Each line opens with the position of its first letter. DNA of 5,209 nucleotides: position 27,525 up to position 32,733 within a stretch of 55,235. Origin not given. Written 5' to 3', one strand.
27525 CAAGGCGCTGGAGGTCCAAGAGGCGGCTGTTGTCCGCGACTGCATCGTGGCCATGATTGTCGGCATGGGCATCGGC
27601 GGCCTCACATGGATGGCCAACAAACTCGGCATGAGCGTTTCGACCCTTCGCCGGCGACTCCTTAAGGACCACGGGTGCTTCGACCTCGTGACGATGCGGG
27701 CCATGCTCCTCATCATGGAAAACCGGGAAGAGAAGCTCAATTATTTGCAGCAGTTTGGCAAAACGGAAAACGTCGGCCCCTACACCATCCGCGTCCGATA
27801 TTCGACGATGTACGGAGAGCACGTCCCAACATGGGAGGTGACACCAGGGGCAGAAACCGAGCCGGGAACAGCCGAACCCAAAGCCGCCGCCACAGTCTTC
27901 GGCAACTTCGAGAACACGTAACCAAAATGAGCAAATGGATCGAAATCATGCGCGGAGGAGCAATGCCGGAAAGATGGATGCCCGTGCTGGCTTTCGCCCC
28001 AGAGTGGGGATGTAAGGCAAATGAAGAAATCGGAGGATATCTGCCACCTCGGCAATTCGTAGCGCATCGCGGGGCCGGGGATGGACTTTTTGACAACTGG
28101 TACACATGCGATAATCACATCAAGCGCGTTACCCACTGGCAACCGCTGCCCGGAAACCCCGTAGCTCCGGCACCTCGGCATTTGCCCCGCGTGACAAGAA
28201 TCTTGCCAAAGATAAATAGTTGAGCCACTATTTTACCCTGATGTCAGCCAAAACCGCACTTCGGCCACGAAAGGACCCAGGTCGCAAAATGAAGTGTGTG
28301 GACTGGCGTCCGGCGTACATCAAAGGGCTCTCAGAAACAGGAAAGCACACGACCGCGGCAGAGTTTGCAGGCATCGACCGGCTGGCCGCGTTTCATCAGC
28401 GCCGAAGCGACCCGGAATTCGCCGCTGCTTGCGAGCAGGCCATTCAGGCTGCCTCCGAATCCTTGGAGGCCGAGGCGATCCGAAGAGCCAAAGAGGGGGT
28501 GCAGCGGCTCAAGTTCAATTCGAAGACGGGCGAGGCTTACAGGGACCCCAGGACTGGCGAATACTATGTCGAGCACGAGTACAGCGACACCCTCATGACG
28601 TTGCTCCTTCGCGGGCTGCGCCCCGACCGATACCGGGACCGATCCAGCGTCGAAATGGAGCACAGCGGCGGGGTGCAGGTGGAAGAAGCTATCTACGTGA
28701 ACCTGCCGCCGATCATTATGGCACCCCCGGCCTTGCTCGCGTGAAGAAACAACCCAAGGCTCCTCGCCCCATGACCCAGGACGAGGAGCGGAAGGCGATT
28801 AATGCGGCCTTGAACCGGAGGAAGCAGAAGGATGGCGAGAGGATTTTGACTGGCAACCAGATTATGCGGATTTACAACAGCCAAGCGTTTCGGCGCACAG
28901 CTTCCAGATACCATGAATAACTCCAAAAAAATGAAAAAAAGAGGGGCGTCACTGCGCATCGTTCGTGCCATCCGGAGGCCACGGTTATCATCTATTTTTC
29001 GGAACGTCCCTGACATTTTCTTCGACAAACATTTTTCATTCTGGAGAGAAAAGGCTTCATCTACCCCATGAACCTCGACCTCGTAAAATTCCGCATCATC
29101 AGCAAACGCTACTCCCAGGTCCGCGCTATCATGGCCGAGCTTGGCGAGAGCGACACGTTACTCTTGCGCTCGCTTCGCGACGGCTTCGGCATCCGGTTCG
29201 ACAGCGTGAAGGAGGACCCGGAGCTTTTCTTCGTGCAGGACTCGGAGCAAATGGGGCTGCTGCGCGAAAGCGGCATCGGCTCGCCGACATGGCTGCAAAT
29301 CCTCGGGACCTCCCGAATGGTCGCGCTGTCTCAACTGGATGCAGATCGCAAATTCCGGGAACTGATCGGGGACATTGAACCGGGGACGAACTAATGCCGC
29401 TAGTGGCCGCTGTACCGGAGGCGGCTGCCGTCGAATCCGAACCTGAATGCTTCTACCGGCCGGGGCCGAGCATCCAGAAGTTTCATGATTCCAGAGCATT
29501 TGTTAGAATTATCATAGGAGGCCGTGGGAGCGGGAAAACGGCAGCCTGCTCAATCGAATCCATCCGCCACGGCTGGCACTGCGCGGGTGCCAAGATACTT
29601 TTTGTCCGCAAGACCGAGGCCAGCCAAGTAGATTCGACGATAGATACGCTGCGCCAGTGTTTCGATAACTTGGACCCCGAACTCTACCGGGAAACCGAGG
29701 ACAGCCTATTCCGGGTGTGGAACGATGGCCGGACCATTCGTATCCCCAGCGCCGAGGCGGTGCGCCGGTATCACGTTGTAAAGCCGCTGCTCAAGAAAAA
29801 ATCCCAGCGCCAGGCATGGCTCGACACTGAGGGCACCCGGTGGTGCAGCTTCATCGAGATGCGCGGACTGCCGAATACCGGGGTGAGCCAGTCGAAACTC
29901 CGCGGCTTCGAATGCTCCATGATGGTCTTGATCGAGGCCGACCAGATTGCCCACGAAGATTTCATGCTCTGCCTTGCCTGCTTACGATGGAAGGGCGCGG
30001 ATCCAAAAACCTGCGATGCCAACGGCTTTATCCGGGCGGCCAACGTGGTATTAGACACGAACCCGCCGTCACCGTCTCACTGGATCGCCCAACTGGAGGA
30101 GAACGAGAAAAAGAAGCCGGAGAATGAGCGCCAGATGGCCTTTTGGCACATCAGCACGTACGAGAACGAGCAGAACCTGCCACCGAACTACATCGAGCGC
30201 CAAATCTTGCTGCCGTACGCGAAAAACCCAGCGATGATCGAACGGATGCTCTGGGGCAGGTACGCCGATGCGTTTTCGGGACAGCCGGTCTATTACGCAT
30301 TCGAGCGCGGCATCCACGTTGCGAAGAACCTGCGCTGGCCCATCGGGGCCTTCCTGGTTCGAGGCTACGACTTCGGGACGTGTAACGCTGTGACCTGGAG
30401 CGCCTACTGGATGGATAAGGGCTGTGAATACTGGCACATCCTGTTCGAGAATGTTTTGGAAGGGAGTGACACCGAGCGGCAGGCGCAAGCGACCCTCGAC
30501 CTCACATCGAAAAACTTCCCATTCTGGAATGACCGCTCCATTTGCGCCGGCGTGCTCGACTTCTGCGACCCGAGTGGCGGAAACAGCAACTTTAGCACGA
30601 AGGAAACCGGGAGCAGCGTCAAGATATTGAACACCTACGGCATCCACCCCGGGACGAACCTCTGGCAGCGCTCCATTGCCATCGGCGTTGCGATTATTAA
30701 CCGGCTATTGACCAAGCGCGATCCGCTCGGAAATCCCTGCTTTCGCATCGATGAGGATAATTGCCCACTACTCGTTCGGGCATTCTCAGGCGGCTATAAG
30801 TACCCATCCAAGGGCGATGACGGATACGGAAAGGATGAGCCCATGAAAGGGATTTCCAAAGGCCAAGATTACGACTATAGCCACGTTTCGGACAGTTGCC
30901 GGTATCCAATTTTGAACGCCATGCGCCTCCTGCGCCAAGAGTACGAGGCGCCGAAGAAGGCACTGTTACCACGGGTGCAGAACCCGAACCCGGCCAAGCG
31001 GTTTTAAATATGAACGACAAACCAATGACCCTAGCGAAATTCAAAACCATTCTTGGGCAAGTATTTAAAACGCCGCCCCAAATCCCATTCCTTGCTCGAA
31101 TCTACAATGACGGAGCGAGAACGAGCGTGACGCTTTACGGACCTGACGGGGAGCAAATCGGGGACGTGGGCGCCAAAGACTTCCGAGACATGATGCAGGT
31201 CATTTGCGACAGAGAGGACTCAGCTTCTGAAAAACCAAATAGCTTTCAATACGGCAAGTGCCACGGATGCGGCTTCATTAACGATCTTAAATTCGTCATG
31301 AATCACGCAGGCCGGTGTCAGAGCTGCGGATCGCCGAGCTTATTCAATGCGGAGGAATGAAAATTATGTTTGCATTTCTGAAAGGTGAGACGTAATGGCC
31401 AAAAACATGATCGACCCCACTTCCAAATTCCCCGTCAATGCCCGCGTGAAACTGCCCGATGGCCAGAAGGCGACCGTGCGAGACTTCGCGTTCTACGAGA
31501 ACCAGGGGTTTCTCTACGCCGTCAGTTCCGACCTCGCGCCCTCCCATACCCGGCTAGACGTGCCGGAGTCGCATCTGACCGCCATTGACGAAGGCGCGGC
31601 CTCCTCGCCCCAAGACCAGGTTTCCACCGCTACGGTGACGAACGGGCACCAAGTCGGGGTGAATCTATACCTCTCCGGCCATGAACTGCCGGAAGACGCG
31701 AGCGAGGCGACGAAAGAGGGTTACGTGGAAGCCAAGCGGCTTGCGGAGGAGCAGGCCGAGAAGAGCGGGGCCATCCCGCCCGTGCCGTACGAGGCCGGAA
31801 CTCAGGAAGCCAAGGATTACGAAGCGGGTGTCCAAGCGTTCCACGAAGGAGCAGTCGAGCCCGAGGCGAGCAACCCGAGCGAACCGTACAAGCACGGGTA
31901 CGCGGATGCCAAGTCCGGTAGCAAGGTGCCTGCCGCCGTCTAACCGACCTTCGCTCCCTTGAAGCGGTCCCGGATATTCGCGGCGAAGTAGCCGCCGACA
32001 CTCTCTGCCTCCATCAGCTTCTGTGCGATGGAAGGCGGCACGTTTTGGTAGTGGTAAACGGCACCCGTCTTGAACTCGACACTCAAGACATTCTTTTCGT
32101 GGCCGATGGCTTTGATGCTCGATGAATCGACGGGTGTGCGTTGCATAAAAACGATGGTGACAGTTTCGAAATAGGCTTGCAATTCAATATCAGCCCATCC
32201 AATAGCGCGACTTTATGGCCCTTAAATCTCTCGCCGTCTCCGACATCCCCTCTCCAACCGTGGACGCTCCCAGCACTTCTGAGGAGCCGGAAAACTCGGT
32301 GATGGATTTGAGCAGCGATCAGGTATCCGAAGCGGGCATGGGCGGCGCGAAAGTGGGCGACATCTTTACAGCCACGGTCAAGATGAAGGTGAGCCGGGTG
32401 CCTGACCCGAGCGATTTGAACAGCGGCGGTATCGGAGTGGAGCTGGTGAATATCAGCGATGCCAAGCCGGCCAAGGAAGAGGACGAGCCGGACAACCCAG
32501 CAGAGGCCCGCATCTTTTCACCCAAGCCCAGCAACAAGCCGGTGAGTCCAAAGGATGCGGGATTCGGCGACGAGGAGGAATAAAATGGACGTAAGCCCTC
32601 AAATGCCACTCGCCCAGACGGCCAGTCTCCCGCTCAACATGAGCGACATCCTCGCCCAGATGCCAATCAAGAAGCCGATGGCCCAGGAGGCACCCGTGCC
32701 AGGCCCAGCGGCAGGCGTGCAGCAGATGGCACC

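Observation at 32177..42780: Four copies of a bipartite late element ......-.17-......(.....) in front of head and virion genes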

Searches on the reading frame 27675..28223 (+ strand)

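Call 30: search_protein_families(library=pfam, proteins=[window:27675-28223:+], max_evalue=0.01)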
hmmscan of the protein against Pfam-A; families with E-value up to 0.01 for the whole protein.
window:27675-28223:+ (182 aa): 1 family
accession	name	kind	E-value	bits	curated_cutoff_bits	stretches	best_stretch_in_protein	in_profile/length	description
PF04448.17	DUF551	-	1.9e-05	25.9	22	1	96-162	8-67/68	Protein of unknown function (DUF551)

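Call 59: search_protein_families(library=phrogs, proteins=[window:27675-28223:+], max_evalue=0.05)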
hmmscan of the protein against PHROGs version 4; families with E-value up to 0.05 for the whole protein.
window:27675-28223:+ (182 aa): 3 families
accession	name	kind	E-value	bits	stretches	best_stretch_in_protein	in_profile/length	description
phrog_924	-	unknown function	8.1e-05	23.4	1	74-162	79-150/267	-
phrog_7704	-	unknown function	0.0048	17.8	1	86-162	107-169/173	-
phrog_5411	-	DNA, RNA and nucleotide metabolism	0.046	15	0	67-103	23-57/129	HNH endonuclease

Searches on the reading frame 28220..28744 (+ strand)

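Call 64: search_protein_families(library=pfam, proteins=[window:28220-28744:+], max_evalue=0.05)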
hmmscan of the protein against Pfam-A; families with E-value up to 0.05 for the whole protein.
window:28220-28744:+ (174 aa): 1 family
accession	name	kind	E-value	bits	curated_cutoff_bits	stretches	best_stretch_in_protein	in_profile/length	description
PF03242.18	LEA_3a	-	0.0054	17.6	24.7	1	52-117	16-77/98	Late embryogenesis abundant protein (LEA_3a subfamily)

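Call 95: search_protein_families(library=ncbifam, proteins=[window:28241-28744:+], max_evalue=1)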
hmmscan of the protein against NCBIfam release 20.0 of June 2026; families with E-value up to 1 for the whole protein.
window:28241-28744:+ (167 aa): 0 families

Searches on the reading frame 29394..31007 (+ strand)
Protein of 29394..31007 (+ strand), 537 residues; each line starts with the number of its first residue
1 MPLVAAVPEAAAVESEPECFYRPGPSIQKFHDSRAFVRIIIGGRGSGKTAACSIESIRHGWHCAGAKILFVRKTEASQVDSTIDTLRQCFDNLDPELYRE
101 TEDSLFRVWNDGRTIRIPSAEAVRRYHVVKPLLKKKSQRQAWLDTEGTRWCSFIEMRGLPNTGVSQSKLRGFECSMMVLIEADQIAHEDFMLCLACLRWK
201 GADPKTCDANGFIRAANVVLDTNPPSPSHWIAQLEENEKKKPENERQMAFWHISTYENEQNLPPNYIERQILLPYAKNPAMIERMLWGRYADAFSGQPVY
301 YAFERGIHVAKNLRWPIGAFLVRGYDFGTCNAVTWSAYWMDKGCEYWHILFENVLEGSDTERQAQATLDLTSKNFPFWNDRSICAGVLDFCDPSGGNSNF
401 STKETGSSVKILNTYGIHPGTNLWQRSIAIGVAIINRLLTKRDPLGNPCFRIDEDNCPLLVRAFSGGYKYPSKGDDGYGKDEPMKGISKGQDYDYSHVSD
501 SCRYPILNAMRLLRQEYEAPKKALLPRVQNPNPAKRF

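Call 13: search_protein_families(library=phrogs, proteins=[window:29394-31007:+], max_evalue=0.01)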
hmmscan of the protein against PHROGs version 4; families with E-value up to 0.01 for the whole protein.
window:29394-31007:+ (537 aa): 6 families
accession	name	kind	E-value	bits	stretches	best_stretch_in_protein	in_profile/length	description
phrog_2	-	head and packaging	2.8e-22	80.3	1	28-515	271-599/807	terminase large subunit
phrog_3717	-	head and packaging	3.4e-10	40.8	1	25-105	13-95/277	terminase large subunit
phrog_10250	-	head and packaging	1.2e-09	39.2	1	278-511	6-217/228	terminase large subunit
phrog_979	-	head and packaging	6.6e-08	32.7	1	15-269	146-389/642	terminase large subunit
phrog_8711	-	head and packaging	2e-06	28.8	1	24-91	14-81/89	terminase large subunit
phrog_38319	-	unknown function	3.2e-05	24.5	1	233-330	170-262/271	-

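Call 14: search_protein_families(library=pfam, proteins=[window:29394-31007:+], max_evalue=0.01)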
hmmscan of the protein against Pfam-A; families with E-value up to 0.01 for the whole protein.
window:29394-31007:+ (537 aa): 2 families
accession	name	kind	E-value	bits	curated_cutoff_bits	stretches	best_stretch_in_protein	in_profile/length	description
PF03237.21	Terminase_6N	-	3.6e-08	33.8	22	1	39-279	1-191/215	Terminase large subunit, T4likevirus-type, N-terminal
PF04466.19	Terminase_3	-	6.4e-08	32.8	23.2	1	173-269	98-182/201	Phage terminase large subunit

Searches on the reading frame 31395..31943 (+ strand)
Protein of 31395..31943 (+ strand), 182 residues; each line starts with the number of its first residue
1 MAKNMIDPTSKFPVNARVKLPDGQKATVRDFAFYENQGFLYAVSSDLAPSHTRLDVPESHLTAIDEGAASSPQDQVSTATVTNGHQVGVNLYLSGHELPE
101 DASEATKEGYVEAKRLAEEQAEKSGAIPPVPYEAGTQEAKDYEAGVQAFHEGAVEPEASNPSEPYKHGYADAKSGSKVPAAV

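Call 13: search_protein_families(library=phrogs, proteins=[window:31395-31943:+], max_evalue=0.01)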
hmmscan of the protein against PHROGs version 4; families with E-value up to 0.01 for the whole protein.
window:31395-31943:+ (182 aa): 1 family
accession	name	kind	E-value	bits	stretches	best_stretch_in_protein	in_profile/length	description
phrog_20222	-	unknown function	0.0049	18.1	1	134-174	30-68/74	-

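Call 14: search_protein_families(library=pfam, proteins=[window:31395-31943:+], max_evalue=0.01)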
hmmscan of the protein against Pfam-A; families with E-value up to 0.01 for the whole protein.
window:31395-31943:+ (182 aa): 0 families

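Call 59: search_protein_families(library=phrogs, proteins=[window:31395-31943:+], max_evalue=0.05)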
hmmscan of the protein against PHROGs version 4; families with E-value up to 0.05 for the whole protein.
window:31395-31943:+ (182 aa): 1 family
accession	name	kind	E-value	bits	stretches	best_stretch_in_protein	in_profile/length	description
phrog_20222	-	unknown function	0.0049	18.1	1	134-174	30-68/74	-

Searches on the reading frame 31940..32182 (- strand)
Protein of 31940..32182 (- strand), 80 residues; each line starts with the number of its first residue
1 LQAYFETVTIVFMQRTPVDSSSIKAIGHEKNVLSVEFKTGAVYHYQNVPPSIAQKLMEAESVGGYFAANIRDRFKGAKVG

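Call 64: search_protein_families(library=pfam, proteins=[window:31940-32182:-], max_evalue=0.05)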
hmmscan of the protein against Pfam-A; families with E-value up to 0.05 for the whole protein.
window:31940-32182:- (80 aa): 1 family
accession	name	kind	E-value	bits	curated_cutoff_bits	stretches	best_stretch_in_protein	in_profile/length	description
PF13619.11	KTSC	-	5.6e-19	68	25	1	19-74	1-58/58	KTSC domain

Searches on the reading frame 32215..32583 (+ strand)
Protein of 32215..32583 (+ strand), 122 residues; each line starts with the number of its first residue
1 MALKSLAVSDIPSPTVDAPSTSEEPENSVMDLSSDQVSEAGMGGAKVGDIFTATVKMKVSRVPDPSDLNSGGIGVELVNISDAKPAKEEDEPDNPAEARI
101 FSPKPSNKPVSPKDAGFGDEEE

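Call 13: search_protein_families(library=phrogs, proteins=[window:32215-32583:+], max_evalue=0.01)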
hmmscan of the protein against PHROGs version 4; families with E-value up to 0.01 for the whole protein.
window:32215-32583:+ (122 aa): 0 families

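Call 14: search_protein_families(library=pfam, proteins=[window:32215-32583:+], max_evalue=0.01)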
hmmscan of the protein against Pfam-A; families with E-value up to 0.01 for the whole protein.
window:32215-32583:+ (122 aa): 0 families
